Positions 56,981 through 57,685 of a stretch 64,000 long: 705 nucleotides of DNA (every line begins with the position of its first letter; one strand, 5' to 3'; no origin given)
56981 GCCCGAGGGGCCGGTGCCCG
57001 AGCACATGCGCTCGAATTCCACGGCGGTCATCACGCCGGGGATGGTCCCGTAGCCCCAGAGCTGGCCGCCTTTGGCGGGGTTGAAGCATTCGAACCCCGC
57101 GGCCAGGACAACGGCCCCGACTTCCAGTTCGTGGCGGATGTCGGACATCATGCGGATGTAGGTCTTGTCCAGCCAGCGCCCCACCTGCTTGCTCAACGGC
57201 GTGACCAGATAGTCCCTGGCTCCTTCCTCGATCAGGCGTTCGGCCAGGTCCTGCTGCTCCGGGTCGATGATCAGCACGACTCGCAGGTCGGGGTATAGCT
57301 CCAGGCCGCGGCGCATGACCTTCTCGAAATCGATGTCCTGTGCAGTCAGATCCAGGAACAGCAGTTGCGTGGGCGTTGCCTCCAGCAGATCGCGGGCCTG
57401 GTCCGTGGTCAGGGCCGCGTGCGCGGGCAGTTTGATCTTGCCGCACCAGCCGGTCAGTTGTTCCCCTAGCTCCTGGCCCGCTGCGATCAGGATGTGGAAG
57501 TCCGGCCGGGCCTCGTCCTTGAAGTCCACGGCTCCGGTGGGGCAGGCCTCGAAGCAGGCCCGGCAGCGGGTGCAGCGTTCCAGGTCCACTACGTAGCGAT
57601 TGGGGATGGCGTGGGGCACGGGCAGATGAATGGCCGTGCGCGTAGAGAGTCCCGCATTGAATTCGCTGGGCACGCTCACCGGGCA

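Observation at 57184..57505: Degenerate CheY-receiver-like insert inside the giant HdrA-like protein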

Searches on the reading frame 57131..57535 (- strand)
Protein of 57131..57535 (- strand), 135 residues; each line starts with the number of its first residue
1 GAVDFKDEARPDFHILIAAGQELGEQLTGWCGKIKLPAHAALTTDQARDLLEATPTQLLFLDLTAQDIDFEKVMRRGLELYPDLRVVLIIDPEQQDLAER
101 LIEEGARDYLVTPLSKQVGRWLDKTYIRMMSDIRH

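Call 3: search_protein_families(library=pfam, proteins=[window:57139-57535:-], max_evalue=10)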
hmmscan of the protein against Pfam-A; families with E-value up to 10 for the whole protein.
window:57139-57535:- (132 aa): 1 family
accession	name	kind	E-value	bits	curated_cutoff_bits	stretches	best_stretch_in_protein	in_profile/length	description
PF00072.30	Response_reg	-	0.001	19.7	30.2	1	39-116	26-103/111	Response regulator receiver domain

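Call 5: find_homologous_proteins(query=window:57139-57535:-, max_evalue=0.001)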
Query window:57139-57535:-: 44 candidates shared short words with the query, none scored E <= 0.001.
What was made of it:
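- Tried and rejected: A search of the 5.8-billion-protein set with the insert alone found nothing (call 5).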

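Call 6: search_solved_structures(query=window:57139-57535:-, max_evalue=10, show_alignments=3)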
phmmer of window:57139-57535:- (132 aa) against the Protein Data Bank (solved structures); distinct sequences matched with E-value up to 10: 27.
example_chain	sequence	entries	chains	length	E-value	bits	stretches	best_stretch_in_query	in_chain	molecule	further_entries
3cfy_A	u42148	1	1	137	0.015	18.4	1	46-115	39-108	Putative LuxO repressor protein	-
3luf_A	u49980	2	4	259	0.037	17.1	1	35-115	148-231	Two-component system response regulator/GGDEF domain protein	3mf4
4b09_A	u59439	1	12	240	0.07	16.2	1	22-117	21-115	TRANSCRIPTIONAL REGULATORY PROTEIN BAER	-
1l5y_A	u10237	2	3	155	0.083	16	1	52-115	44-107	C4-DICARBOXYLATE TRANSPORT TRANSCRIPTIONAL REGULATORY PROTEIN DCTD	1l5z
1qkk_A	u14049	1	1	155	0.086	15.9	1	52-115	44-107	C4-DICARBOXYLATE TRANSPORT TRANSCRIPTIONAL REGULATORY PROTEIN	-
2qxy_A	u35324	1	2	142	0.16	15.1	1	49-114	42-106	Response regulator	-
1u0s_Y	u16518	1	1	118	0.21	14.6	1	55-115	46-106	Chemotaxis protein cheY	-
1tmy_A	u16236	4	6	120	0.22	14.6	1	55-115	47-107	CHEY PROTEIN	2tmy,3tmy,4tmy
2qr3_A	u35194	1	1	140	0.23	14.5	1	80-117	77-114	Two-component system response regulator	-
4iga_A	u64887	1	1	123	0.23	14.5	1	55-115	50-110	Chemotaxis protein CheY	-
3eq2_A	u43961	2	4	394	0.23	14.5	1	26-129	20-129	Probable two-component response regulator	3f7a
7w9h_A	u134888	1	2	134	0.24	14.5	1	39-116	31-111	Response regulator protein FleR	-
6er7_A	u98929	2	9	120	0.26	14.4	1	55-117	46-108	120aa long hypothetical chemotaxis protein (CheY)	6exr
6swf_A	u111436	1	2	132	0.27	14.3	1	45-117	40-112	Two-component response regulator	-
6swb_A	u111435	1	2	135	0.29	14.2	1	45-117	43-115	Two-component response regulator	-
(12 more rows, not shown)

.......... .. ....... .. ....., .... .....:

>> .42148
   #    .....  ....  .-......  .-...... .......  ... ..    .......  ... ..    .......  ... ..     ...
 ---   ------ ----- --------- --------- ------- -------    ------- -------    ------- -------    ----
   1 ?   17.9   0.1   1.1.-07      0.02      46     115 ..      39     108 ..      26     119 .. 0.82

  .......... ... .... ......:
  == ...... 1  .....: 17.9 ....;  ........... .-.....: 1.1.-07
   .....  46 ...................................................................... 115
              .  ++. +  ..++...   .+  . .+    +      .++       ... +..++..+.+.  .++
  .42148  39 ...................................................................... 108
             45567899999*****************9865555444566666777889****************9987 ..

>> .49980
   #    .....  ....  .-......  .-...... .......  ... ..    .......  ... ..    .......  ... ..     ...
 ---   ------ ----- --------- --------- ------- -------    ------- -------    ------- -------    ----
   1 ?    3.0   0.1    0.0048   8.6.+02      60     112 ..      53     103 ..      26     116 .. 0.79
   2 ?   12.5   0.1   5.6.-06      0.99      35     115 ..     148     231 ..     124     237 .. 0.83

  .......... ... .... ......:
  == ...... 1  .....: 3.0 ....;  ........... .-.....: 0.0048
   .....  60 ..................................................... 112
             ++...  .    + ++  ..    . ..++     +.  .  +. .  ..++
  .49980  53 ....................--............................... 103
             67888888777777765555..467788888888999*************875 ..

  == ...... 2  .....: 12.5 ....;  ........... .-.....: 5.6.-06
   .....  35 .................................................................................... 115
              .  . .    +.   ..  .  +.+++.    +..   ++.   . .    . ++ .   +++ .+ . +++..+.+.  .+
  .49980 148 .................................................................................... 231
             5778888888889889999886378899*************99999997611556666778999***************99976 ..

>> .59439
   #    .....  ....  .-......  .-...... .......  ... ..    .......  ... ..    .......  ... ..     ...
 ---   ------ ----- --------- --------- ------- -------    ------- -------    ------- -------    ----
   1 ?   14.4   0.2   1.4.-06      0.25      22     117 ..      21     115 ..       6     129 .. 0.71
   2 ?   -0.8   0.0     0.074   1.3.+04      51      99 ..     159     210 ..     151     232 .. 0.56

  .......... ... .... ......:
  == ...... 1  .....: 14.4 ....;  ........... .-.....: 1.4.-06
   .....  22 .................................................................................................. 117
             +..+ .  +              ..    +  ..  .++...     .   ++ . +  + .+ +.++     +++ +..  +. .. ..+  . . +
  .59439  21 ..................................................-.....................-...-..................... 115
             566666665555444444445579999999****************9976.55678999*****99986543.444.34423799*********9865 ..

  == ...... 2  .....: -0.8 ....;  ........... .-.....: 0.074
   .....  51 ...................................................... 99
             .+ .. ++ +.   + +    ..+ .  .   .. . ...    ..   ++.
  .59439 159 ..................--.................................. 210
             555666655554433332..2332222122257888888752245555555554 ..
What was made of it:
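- Checked: 25 of 27 weak PDB sequence hits are receivers, all in one register (call 6).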

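Call 23: search_solved_structures(query=A1, max_evalue=0.01, show_alignments=2)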
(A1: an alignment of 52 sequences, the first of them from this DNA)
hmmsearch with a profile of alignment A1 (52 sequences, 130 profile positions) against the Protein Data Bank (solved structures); distinct sequences matched with E-value up to 0.01: 271 (the best 60 are shown).
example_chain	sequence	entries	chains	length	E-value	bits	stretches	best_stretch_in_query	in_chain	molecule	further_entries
3luf_A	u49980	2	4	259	8.7e-14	55.1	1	5-114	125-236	Two-component system response regulator/GGDEF domain protein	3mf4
3eq2_A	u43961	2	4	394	3.9e-13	53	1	7-124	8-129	Probable two-component response regulator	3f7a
2jvj_A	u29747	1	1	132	4.9e-13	52.6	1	6-113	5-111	Sporulation initiation phosphotransferase F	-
1pey_A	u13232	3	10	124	4.9e-13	52.6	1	6-113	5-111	Sporulation initiation phosphotransferase F | SPORULATION RESPONSE REGULATORY PROTEIN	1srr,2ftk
1f51_E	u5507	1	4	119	5.4e-13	52.5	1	6-113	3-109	SPORULATION INITIATION PHOSPHOTRANSFERASE F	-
2jvi_A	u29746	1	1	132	1.1e-12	51.5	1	6-113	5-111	Sporulation initiation phosphotransferase F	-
1fsp_A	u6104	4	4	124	1.2e-12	51.4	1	6-113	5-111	STAGE 0 SPORULATION PROTEIN F | SPORULATION RESPONSE REGULATORY PROTEIN | Sporulation initiation phosphotransferase F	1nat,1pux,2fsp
3q15_C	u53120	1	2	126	1.2e-12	51.3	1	6-113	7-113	Sporulation initiation phosphotransferase F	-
1zy2_A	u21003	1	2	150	1.9e-12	50.7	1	6-110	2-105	transcriptional regulator NtrC1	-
7w9h_A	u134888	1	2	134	6.1e-12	49.1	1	6-114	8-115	Response regulator protein FleR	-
3crn_A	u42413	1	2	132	7.5e-12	48.8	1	6-114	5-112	Response regulator receiver domain protein, CheY-like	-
9g86_A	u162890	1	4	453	1.1e-11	48.3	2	6-111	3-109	Response regulator PleD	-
9g85_A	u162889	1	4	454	1.2e-11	48.2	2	6-111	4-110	Response regulator PleD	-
4l4u_A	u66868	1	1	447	1.2e-11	48.1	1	5-110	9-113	Transcriptional regulator (NtrC family)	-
2wb4_A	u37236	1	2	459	1.2e-11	48.1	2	6-111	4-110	DIGUANYLATE CYCLASE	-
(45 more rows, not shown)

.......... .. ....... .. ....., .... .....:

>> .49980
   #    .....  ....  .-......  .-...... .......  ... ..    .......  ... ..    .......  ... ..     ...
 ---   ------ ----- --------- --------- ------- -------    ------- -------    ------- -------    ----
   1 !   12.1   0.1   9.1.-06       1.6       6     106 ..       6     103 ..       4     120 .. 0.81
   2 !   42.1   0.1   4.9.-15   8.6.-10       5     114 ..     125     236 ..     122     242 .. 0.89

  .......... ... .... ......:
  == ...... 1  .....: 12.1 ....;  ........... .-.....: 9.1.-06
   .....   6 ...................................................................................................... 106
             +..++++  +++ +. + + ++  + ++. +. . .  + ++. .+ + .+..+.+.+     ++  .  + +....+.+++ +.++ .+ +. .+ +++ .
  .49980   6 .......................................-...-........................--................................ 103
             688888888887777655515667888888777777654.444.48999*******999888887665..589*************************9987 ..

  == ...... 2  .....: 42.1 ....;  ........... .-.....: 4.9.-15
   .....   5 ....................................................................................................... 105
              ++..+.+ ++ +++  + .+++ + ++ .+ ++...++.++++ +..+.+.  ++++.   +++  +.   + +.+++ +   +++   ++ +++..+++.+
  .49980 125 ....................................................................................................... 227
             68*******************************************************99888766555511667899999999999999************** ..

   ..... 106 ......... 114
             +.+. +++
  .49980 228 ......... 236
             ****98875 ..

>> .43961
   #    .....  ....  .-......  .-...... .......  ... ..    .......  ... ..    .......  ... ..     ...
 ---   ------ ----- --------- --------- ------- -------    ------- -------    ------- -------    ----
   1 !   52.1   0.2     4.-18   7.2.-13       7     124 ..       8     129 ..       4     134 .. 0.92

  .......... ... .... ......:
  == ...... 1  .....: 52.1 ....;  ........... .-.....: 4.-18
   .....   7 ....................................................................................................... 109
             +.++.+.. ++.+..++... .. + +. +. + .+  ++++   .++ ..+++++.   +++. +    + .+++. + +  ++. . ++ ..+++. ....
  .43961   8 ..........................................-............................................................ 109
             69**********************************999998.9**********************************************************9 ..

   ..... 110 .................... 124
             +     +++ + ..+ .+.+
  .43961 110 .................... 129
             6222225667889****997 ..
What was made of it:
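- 57131..57511 (-): Pseudo-receiver (CheY-fold) domain, residues 186-312 of the tandem HdrA-like protein. The family profile against PDB gives E = 8.7e-14 (call 23).
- Checked: The best E is 8.7e-14 (call 23).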

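Call 28: search_protein_families(library=ncbifam, proteins=[window:57139-57535:-], max_evalue=0.01)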
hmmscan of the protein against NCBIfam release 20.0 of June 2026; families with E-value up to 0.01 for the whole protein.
window:57139-57535:- (132 aa): 1 family
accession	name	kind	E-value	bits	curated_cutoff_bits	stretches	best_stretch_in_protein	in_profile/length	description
NF041946.1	LuxO_transreg_Vib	equivalog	0.0019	17.1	800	1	42-115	27-100/463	quorum-sensing sigma-54 dependent transcriptional regulator LuxO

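Call 29: predict_structure(alignment_id=A1)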
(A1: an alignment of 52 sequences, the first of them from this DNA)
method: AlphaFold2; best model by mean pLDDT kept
length: 127 residues; sequences in the alignment: 52
mean_pLDDT: 94.2   pTM: 0.88
mean pLDDT of the five models: 94.2, 93.2, 93.2, 93.1, 92.0
residues with pLDDT >= 90: 113; 70-90: 10; 50-70: 3; < 50: 1
segments of 3 or more residues with pLDDT < 50: none
pLDDT, mean of each block of 10 residues (from residue 1): 90 96 95 98 97 97 98 97 97 97 93 92 72
secondary structure, 60 per line:
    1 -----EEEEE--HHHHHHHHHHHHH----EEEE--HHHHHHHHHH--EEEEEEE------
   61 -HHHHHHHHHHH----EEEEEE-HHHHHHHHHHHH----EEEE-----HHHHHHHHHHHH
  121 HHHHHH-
elements in order: E6-10 H13-25 E30-33 H36-45 E48-54 H62-72 E77-82 H84-95 E100-103 H109-126
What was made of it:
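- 57131..57511 (-): AlphaFold2 on 52 orthologous inserts gives pLDDT 94.2 and the order b1-a1-b2-a2-b3-a3-b4-a4-b5-a5 (call 29).
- On CheY-like receiver superfamily (PF00072 Response_reg): AlphaFold2 gives pLDDT 94.2 with the elements in the canonical order (call 29).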

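Call 32: fold_search(model_id=the predicted structure, library=pdb)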
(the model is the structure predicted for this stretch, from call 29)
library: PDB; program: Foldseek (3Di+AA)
matches with E <= 10: 1715; with E <= 0.001: 394
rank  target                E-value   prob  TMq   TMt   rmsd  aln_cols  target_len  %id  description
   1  6c40_B                2.5e-06  1.00  0.77  0.82   2.2       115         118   15  CheY41PyTyrD54K from Thermotoga maritima (released 2018-10-17)
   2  3crn_A                3.0e-06  1.00  0.77  0.76   2.4       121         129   15  Crystal structure of response regulator receiver domain protein (CheY-like) from Methanospirillum hungatei JF-1 (released 2008-04-22)
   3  7pva_D                3.2e-06  1.00  0.73  0.21   2.4       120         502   20  1.9 Angstrom crystal structure of dimeric PorX, co-crystallized in the presence of zinc (released 2022-12-14)
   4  6ifh                  3.6e-06  1.00  0.80  0.84   1.9       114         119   17  Unphosphorylated Spo0F from Paenisporosarcina sp. TG-14 (released 2019-01-16)
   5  7pva_B                4.1e-06  1.00  0.70  0.20   2.3       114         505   19  1.9 Angstrom crystal structure of dimeric PorX, co-crystallized in the presence of zinc (released 2022-12-14)
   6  1nat                  4.7e-06  1.00  0.81  0.87   1.6       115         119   20  CRYSTAL STRUCTURE OF SPOOF FROM BACILLUS SUBTILIS (released 1998-10-14)
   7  1tmy                  5.0e-06  1.00  0.76  0.81   2.3       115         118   16  CHEY FROM THERMOTOGA MARITIMA (APO-I) (released 1997-11-19)
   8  2qxy_B                5.7e-06  1.00  0.75  0.81   2.6       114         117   18  Crystal structure of a response regulator from Thermotoga maritima (released 2007-08-28)
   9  5m7o_A                5.7e-06  1.00  0.81  0.25   3.2       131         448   18  Crystal structure of NtrX from Brucella abortus processed with the CrystalDirect automated mounting and cryo-cooling t (released 2017-01-25)
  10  6swb_B                6.0e-06  1.00  0.82  0.80   2.5       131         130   18  The REC domain of AraT, a response regulator from Geobacillus stearothermophilus (released 2020-10-14)
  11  5m7p_A                6.0e-06  1.00  0.80  0.25   3.9       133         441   18  Crystal structure of NtrX from Brucella abortus in complex with ADP processed with the CrystalDirect automated mountin (released 2017-01-25)
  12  6zxm_A                6.0e-06  1.00  0.73  0.35   3.3       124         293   22  Diguanylate cyclase DgcR in complex with c-di-GMP (released 2021-03-31)
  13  3eq2_A                6.0e-06  1.00  0.66  0.27   4.0       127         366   24  Structure of Hexagonal Crystal form of Pseudomonas aeruginosa RssB (released 2009-10-20)
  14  3f7a_B                6.4e-06  1.00  0.72  0.27   3.7       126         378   22  Structure of Orthorhombic crystal form of Pseudomonas aeruginosa RssB (released 2009-11-24)
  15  3crn_B                6.9e-06  1.00  0.79  0.80   2.3       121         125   14  Crystal structure of response regulator receiver domain protein (CheY-like) from Methanospirillum hungatei JF-1 (released 2008-04-22)
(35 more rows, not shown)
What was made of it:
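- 57131..57511 (-): Foldseek against PDB finds Spo0F, CheY and NtrX receiver domains with TM 0.77-0.85, rmsd 1.6-2.5 A and probability 1.0 (call 32).
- On CheY-like receiver superfamily (PF00072 Response_reg): Foldseek TM is 0.77-0.85 and rmsd 1.6-2.5 A to Spo0F, CheY and NtrX (call 32).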
